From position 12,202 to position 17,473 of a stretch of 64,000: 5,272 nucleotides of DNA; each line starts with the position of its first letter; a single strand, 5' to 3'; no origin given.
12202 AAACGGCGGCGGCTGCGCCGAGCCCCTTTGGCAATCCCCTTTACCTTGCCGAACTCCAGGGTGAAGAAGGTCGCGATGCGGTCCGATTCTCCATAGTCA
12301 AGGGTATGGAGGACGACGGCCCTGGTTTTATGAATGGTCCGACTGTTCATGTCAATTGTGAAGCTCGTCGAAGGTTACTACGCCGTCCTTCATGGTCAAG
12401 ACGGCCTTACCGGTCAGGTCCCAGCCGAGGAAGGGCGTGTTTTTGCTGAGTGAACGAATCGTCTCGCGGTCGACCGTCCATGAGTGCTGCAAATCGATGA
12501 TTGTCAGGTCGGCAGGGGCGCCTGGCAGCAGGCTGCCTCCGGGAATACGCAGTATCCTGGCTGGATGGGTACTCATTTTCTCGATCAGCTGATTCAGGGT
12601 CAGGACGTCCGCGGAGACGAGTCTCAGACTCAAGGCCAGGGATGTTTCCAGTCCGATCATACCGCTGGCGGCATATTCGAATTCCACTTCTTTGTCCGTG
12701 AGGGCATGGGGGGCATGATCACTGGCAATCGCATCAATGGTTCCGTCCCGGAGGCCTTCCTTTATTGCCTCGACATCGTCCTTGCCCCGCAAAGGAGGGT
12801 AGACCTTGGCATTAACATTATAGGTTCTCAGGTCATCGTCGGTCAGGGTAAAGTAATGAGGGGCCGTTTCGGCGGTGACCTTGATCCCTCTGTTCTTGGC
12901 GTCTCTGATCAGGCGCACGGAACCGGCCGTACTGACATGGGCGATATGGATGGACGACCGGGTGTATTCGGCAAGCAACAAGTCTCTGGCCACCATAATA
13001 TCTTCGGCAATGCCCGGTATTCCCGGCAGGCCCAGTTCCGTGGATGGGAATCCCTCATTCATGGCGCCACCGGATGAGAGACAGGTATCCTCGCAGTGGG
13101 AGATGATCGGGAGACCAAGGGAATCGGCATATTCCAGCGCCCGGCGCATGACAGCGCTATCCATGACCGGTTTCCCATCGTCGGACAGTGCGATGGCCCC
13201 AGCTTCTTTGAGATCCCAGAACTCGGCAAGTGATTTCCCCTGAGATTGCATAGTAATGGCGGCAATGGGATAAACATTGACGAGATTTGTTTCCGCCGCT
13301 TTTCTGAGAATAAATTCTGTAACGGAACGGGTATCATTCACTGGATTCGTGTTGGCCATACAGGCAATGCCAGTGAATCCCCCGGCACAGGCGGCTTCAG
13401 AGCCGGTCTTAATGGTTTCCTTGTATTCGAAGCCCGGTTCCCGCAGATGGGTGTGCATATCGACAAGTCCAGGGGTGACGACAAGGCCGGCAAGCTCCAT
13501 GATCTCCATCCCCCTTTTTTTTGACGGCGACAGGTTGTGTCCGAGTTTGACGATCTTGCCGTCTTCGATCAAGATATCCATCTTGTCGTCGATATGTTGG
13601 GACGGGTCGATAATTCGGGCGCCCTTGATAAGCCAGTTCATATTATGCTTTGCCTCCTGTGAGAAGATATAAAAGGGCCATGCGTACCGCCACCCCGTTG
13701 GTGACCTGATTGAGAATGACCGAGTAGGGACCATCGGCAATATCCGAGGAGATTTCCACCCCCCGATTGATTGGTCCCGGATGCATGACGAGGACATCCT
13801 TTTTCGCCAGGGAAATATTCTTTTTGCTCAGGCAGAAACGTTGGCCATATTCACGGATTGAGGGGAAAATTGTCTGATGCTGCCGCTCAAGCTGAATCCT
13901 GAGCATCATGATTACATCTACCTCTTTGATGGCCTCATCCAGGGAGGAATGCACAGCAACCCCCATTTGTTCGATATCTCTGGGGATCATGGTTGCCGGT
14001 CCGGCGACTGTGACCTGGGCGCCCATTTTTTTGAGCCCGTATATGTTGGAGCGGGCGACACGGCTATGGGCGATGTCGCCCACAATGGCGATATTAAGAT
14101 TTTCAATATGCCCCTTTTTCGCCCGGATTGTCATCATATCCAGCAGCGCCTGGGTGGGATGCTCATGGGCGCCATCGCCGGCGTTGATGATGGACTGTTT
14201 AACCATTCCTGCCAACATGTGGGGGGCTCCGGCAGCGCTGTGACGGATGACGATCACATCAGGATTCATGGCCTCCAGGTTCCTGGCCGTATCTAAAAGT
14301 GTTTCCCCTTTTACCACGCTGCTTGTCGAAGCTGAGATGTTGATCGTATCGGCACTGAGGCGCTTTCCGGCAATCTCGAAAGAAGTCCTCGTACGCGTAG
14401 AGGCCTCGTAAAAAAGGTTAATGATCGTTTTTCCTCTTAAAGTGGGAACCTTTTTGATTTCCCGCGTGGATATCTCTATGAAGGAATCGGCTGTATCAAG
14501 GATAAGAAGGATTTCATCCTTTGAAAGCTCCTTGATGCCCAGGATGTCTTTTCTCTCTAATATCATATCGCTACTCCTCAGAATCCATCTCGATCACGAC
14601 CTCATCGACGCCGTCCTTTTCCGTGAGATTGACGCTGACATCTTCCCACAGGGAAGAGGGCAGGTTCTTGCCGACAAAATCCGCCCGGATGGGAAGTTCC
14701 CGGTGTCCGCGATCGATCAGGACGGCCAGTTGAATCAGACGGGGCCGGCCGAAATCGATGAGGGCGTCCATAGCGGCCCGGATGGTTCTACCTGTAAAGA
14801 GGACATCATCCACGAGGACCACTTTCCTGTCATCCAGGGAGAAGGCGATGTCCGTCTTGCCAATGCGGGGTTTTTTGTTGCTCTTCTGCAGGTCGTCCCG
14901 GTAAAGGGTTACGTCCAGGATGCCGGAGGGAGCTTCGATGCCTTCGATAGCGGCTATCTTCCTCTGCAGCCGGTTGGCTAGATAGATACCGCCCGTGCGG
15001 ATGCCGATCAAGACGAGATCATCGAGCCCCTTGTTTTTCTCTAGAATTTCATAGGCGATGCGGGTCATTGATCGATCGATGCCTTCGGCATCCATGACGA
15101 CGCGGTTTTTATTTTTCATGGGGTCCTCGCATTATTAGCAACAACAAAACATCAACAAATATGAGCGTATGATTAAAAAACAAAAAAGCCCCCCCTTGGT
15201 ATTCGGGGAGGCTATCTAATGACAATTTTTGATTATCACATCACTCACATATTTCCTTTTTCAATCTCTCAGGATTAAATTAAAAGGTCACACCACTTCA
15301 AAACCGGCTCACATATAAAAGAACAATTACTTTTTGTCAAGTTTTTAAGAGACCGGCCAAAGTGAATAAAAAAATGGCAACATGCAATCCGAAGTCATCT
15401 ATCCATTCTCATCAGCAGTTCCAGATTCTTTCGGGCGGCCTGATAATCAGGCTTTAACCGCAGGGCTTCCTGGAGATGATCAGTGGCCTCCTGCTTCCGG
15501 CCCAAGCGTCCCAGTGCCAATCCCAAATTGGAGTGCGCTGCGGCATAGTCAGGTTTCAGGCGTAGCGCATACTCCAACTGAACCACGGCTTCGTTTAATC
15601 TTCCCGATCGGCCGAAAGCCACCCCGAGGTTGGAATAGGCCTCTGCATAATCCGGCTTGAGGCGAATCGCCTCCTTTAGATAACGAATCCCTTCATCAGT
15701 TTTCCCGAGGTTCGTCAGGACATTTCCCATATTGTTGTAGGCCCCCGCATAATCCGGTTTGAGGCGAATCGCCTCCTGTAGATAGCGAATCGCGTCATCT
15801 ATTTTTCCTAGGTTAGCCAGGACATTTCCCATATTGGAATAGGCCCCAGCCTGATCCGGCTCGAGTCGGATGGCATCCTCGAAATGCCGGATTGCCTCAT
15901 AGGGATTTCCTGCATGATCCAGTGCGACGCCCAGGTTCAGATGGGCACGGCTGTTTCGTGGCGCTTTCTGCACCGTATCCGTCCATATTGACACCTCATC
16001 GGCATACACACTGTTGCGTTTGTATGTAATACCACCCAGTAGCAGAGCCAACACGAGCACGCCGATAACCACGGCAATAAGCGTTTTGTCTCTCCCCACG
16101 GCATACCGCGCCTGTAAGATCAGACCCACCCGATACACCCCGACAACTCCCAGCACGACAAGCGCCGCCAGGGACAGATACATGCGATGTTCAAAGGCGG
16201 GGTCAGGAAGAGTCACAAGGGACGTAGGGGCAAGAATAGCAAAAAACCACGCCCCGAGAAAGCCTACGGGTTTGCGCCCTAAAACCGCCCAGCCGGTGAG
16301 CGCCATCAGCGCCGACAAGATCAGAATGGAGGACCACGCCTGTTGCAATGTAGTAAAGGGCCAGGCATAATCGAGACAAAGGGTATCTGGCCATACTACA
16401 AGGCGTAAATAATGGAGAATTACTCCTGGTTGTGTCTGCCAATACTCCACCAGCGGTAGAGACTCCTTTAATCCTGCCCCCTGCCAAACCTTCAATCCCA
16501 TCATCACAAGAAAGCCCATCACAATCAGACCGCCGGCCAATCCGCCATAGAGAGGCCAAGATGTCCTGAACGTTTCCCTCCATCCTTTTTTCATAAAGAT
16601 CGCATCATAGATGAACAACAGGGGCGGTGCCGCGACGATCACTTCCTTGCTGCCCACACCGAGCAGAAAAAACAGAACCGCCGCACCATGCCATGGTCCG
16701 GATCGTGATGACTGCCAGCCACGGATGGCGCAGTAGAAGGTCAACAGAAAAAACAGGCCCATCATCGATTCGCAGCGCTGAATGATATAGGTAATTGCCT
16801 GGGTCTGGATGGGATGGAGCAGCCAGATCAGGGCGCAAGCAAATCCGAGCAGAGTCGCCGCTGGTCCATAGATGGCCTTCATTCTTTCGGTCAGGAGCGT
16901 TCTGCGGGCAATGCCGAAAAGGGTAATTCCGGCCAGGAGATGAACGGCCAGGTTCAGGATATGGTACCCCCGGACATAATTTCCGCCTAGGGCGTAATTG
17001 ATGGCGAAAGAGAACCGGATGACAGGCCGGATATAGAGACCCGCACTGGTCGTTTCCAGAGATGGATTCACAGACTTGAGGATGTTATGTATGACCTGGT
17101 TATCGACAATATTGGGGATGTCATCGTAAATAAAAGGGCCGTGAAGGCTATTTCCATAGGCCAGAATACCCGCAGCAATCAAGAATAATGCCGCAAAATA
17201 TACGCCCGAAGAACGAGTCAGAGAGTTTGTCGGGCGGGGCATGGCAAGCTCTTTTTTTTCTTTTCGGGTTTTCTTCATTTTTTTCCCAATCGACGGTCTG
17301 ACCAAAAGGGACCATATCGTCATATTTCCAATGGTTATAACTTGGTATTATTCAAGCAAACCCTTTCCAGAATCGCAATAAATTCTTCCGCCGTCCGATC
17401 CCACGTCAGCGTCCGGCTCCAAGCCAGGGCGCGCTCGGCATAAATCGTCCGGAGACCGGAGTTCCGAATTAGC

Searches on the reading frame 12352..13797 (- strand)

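Call 72: search_protein_families(library=pfam, proteins=[window:12352-13797:-], max_evalue=0.00001)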
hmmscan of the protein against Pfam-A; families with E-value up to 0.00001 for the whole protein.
window:12352-13797:- (481 aa): 3 families
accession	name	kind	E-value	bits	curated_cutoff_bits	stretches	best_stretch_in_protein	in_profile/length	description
PF01979.26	Amidohydro_1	-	3.6e-26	92.6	25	1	106-473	1-343/345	Amidohydrolase family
PF07969.17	Amidohydro_3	-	3.2e-16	60.3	29.7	1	285-476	310-472/472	Amidohydrolase family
PF12890.13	DHOase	-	2.5e-09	37.8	21.2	1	106-290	3-139/142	Dihydro-orotase-like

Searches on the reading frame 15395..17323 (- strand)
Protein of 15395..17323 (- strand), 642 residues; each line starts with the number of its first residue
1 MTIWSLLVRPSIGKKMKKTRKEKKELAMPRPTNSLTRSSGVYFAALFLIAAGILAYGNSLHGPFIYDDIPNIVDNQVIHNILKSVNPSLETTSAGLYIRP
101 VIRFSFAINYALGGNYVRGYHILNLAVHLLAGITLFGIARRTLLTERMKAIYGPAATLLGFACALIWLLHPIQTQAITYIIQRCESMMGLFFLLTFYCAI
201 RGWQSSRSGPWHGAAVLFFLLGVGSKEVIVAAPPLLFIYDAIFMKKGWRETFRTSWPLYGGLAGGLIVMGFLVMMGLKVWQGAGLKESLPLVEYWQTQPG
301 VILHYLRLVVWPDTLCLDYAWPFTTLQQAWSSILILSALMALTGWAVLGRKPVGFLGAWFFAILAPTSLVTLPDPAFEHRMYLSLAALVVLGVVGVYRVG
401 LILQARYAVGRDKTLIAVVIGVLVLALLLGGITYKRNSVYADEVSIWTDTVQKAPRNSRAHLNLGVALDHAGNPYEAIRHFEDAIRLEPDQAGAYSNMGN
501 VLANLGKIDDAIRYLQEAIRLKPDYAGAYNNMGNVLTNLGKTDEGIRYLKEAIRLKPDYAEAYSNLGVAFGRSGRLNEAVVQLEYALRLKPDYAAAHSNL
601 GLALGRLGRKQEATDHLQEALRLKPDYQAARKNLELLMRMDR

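Call 72: search_protein_families(library=pfam, proteins=[window:15395-17323:-], max_evalue=0.00001)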
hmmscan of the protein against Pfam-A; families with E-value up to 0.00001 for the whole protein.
window:15395-17323:- (642 aa): 15 families
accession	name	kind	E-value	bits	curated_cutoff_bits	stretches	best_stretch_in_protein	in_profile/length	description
PF00515.34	TPR_1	-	2.7e-40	135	27.8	3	494-525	3-34/34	Tetratricopeptide repeat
PF13414.12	TPR_11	-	1.2e-35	121.3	26.8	3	499-540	1-42/42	TPR repeat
PF07719.23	TPR_2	-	3e-35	117.9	27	2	493-525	2-34/34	Tetratricopeptide repeat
PF13181.12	TPR_8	-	5.1e-29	98.4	25.7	0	526-559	1-34/34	Tetratricopeptide repeat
PF13431.12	TPR_17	-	8.8e-27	91.6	24.4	0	481-512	2-33/34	Tetratricopeptide repeat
PF13432.12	TPR_16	-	9.1e-27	93.6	32.7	3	498-559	3-64/65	Tetratricopeptide repeat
PF13424.12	TPR_12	-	1.1e-22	80.4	30.1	1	526-590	3-75/77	Tetratricopeptide repeat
PF13374.12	TPR_10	-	2.7e-21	75.3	27.5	0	492-521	2-31/42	Tetratricopeptide repeat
PF13428.12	TPR_14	-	5.7e-17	60.9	23.5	0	497-533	6-42/44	Tetratricopeptide repeat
PF14559.12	TPR_19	-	1.1e-16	61.3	25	2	506-564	5-62/68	Tetratricopeptide repeat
PF13176.12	TPR_7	-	2.2e-12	46.4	27.9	0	494-524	1-31/36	Tetratricopeptide repeat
PF13371.12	TPR_9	-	7.9e-12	45.5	35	0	477-524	14-61/73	Tetratricopeptide repeat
PF13174.12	TPR_6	-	1.1e-08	35.6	26.3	0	497-521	5-29/33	Tetratricopeptide repeat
PF07721.20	TPR_4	-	6.9e-08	32.8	27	0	594-619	1-26/26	Tetratricopeptide repeat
PF23914.1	TPR_CcmH_CycH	-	3.4e-06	27.4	42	0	488-589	46-150/158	Cytochrome c-type biogenesis protein H TPR domain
